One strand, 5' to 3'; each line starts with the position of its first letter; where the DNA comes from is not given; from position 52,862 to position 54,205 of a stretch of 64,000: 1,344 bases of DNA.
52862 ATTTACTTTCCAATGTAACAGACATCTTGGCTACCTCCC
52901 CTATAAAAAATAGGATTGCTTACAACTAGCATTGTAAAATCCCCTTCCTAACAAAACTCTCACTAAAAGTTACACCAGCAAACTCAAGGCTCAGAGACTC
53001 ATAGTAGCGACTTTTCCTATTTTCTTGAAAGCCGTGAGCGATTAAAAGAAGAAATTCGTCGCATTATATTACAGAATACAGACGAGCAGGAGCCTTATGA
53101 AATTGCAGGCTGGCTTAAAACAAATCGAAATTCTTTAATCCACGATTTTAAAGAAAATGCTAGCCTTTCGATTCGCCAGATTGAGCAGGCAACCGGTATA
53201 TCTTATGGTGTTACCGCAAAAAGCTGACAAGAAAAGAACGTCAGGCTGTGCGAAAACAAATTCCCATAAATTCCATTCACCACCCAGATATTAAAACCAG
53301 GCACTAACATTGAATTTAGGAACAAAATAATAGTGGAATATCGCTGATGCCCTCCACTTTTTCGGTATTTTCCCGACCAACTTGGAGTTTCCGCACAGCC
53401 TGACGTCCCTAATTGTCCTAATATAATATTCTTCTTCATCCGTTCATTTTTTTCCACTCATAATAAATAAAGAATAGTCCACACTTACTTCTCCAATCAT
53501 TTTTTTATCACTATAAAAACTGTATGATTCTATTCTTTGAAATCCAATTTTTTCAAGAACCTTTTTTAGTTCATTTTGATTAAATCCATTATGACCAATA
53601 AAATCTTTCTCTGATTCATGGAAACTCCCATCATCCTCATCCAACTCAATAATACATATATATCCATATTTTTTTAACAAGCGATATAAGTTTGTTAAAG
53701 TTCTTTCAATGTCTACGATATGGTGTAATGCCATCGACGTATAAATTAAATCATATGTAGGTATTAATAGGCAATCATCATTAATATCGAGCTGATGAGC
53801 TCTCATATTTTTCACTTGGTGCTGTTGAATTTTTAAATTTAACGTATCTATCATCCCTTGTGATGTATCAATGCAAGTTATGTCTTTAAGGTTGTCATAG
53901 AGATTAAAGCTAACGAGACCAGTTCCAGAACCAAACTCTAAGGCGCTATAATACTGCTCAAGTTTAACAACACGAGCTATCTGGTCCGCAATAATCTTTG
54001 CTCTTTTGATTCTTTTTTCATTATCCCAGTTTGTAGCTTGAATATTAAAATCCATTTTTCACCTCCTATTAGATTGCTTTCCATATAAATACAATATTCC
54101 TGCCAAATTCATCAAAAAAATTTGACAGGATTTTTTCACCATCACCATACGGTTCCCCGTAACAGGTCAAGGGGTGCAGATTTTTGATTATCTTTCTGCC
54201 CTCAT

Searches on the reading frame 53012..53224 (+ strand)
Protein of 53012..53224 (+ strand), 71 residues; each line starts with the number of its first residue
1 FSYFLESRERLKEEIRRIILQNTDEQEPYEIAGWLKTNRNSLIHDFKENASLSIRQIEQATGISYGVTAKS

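Call 80: find_homologous_proteins(query=window:53012-53224:+, max_evalue=0.001)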
Query seq(71 aa): 1 candidates shared short words with the query, none scored E <= 0.001.

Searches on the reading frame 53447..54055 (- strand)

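Call 88: search_protein_families(library=pfam, proteins=[window:53447-54055:-], max_evalue=0.001)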
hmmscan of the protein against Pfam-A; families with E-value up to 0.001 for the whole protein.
window:53447-54055:- (203 aa): 10 families
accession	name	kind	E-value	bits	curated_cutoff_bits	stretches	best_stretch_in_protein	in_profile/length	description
PF13489.12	Methyltransf_23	-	9.1e-16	58.5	27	1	17-174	4-161/164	Methyltransferase domain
PF08241.18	Methyltransf_11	-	5.7e-15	56.2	21.2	1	39-135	1-95/95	Methyltransferase domain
PF08242.18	Methyltransf_12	-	9.1e-15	55.6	30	1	39-132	1-97/98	Methyltransferase domain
PF13649.12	Methyltransf_25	-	4.4e-14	53.4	27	1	39-131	2-97/97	Methyltransferase domain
PF13847.12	Methyltransf_31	-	7.8e-14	52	27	1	37-150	6-124/145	Methyltransferase domain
PF01209.24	Ubie_methyltran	-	8.1e-07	29.1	20.1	1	23-138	36-154/233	ubiE/COQ5 methyltransferase family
PF03848.20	TehB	-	2e-05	24.6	20.4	1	24-140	20-137/193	Tellurite resistance protein TehB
PF13679.12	Methyltransf_32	-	0.00012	22.5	27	1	19-111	10-109/143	Methyltransferase domain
PF10294.15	Methyltransf_16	-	0.00028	21.1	21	1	34-153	46-168/174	Lysine methyltransferase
PF09243.16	Rsm22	-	0.0007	19.5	23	1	36-143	36-146/275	Mitochondrial small ribosomal subunit Rsm22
